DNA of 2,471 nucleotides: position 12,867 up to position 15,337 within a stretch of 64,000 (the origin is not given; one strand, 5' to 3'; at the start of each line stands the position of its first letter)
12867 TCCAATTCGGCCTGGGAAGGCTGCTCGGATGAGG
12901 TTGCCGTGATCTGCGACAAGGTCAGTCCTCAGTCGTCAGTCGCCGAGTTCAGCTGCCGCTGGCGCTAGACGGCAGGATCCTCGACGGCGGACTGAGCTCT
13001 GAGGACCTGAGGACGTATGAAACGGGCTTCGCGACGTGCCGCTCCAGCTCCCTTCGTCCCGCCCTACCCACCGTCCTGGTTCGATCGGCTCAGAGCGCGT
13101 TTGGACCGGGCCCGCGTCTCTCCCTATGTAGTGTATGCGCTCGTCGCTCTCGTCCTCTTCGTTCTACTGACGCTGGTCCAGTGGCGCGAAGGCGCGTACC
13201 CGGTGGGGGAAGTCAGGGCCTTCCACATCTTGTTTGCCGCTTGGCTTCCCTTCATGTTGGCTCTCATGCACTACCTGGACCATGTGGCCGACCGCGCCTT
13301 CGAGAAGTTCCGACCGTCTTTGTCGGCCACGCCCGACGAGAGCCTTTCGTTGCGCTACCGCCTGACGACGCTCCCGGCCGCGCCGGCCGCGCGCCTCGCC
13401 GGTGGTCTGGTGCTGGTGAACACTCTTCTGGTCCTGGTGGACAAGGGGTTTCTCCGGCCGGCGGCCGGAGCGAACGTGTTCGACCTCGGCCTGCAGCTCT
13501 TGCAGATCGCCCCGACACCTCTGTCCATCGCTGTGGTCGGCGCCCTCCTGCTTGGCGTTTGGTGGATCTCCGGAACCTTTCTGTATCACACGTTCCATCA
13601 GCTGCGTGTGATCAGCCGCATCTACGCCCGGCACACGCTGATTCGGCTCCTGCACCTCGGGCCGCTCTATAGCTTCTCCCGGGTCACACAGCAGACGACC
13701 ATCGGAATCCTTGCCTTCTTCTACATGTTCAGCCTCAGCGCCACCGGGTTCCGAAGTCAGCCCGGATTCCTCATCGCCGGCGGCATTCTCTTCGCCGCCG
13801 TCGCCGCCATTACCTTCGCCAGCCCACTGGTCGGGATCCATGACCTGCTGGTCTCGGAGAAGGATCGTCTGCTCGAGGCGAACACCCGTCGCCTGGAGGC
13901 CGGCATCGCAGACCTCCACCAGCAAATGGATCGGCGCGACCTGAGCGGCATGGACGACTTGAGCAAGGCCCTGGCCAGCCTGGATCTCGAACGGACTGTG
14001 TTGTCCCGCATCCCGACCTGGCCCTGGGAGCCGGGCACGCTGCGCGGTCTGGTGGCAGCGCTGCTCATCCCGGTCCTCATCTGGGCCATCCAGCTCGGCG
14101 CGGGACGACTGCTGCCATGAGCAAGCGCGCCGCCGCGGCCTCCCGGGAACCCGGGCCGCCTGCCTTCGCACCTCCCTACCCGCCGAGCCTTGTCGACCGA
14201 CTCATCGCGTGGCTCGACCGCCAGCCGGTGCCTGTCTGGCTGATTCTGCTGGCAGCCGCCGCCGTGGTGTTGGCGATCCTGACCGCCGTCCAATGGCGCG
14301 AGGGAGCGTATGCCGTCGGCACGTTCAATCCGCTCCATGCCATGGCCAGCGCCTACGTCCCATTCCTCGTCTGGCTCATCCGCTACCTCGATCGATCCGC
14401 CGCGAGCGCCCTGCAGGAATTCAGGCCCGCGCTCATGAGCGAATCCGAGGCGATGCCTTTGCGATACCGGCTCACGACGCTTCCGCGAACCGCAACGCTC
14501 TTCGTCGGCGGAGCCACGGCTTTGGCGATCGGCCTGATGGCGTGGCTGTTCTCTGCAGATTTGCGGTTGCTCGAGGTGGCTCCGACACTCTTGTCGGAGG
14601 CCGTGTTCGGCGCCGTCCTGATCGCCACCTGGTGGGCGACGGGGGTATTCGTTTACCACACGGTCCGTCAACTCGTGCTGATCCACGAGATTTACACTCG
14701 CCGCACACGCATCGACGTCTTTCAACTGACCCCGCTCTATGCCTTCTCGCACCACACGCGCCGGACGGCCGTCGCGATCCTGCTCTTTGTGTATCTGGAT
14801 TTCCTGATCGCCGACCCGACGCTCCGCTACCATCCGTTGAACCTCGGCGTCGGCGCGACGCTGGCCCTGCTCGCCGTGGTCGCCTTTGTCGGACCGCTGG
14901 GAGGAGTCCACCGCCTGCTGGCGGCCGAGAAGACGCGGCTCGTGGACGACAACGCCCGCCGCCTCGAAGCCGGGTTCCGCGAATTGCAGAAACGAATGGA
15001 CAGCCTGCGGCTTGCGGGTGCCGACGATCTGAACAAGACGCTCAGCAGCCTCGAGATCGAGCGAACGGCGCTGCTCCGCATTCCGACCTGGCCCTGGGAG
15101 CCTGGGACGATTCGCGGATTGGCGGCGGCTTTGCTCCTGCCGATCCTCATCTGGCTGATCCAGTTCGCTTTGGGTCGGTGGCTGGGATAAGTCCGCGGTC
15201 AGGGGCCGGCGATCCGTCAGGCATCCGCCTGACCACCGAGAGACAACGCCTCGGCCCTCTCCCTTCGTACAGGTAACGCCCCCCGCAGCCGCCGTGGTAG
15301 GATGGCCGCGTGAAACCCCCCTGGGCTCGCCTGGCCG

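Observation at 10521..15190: Four tandem, pairwise translationally coupled paralogs of an unrecognised 7-TM protein family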

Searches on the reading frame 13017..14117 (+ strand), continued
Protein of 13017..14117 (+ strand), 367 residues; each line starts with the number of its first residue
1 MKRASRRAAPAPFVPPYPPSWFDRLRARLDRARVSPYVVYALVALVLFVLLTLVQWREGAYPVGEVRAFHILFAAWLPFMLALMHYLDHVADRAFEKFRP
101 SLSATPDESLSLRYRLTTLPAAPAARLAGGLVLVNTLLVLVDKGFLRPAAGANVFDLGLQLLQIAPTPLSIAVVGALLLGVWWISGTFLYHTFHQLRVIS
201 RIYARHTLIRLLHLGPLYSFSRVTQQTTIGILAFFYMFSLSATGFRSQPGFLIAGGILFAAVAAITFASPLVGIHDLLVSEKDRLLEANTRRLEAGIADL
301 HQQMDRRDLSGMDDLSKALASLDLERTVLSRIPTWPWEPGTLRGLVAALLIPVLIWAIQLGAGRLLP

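Call 86: find_homologous_proteins(query=P0301, max_evalue=0.001)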
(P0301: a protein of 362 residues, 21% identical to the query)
Query P0301 (362 aa): 29 proteins with E <= 0.001 among 8000 candidates.
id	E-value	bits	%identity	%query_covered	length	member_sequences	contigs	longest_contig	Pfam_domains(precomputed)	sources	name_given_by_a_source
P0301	6.0e-223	757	100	100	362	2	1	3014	-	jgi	jgi:hypothetical protein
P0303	1.2e-189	648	86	100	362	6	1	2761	-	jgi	jgi:hypothetical protein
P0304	4.6e-165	567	75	100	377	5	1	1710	-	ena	-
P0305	8.4e-164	563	74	100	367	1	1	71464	-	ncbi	-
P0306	7.7e-153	527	76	92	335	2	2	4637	-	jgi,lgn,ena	jgi:hypothetical protein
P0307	3.0e-150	518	69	99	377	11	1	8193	-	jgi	-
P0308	1.8e-111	391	54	96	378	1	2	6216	-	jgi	jgi:hypothetical protein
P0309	8.5e-111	389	54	96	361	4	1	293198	-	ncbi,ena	-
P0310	5.4e-108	379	56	96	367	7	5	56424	-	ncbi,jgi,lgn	jgi:hypothetical protein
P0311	5.1e-107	376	56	94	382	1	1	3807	-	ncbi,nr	ncbi:MAG TPA: hypothetical protein VFI11_12315 [Anaerolineales bacterium]|nr:hypothetical protein [A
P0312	1.3e-106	375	56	94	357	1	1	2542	-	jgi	jgi:hypothetical protein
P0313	2.3e-106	374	52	98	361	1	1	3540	-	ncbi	-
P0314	1.3e-104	368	53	94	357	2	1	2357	-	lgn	-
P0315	2.2e-104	367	53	94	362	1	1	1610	-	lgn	-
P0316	2.8e-103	364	54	95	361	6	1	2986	-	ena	-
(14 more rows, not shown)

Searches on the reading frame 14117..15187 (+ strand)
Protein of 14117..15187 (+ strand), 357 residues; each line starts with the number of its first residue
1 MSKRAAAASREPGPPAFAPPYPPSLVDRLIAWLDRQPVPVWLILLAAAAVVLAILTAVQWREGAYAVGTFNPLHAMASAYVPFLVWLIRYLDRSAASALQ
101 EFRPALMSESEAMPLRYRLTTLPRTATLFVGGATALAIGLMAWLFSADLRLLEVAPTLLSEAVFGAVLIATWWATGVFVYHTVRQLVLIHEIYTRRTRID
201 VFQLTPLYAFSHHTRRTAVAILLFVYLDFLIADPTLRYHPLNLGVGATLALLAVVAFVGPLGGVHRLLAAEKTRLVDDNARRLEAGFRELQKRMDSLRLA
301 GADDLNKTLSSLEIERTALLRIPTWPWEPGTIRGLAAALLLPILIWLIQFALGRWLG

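Call 4: search_protein_families(library=pfam, proteins=[window:14117-15187:+], max_evalue=1)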
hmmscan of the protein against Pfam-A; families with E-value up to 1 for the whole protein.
window:14117-15187:+ (357 aa): 3 families
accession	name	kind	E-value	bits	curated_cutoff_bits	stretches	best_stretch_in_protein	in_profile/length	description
PF09850.14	DotU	-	0.14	12.2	27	1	8-60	154-204/205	Type VI secretion system protein DotU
PF08954.16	Trimer_CC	-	0.28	11.3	27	1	278-297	26-45/52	Trimerisation motif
PF18969.5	DUF5708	-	0.83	9.9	26.9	0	130-149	9-28/60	Family of unknown function (DUF5708)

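Call 5: search_protein_families(library=ncbifam, proteins=[window:14117-15187:+], max_evalue=1)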
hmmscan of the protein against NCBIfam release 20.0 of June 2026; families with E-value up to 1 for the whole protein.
window:14117-15187:+ (357 aa): 0 families

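Call 43: search_protein_families(library=padloc, proteins=[window:14117-15187:+], max_evalue=1)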
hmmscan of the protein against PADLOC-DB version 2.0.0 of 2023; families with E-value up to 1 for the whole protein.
window:14117-15187:+ (357 aa): 0 families
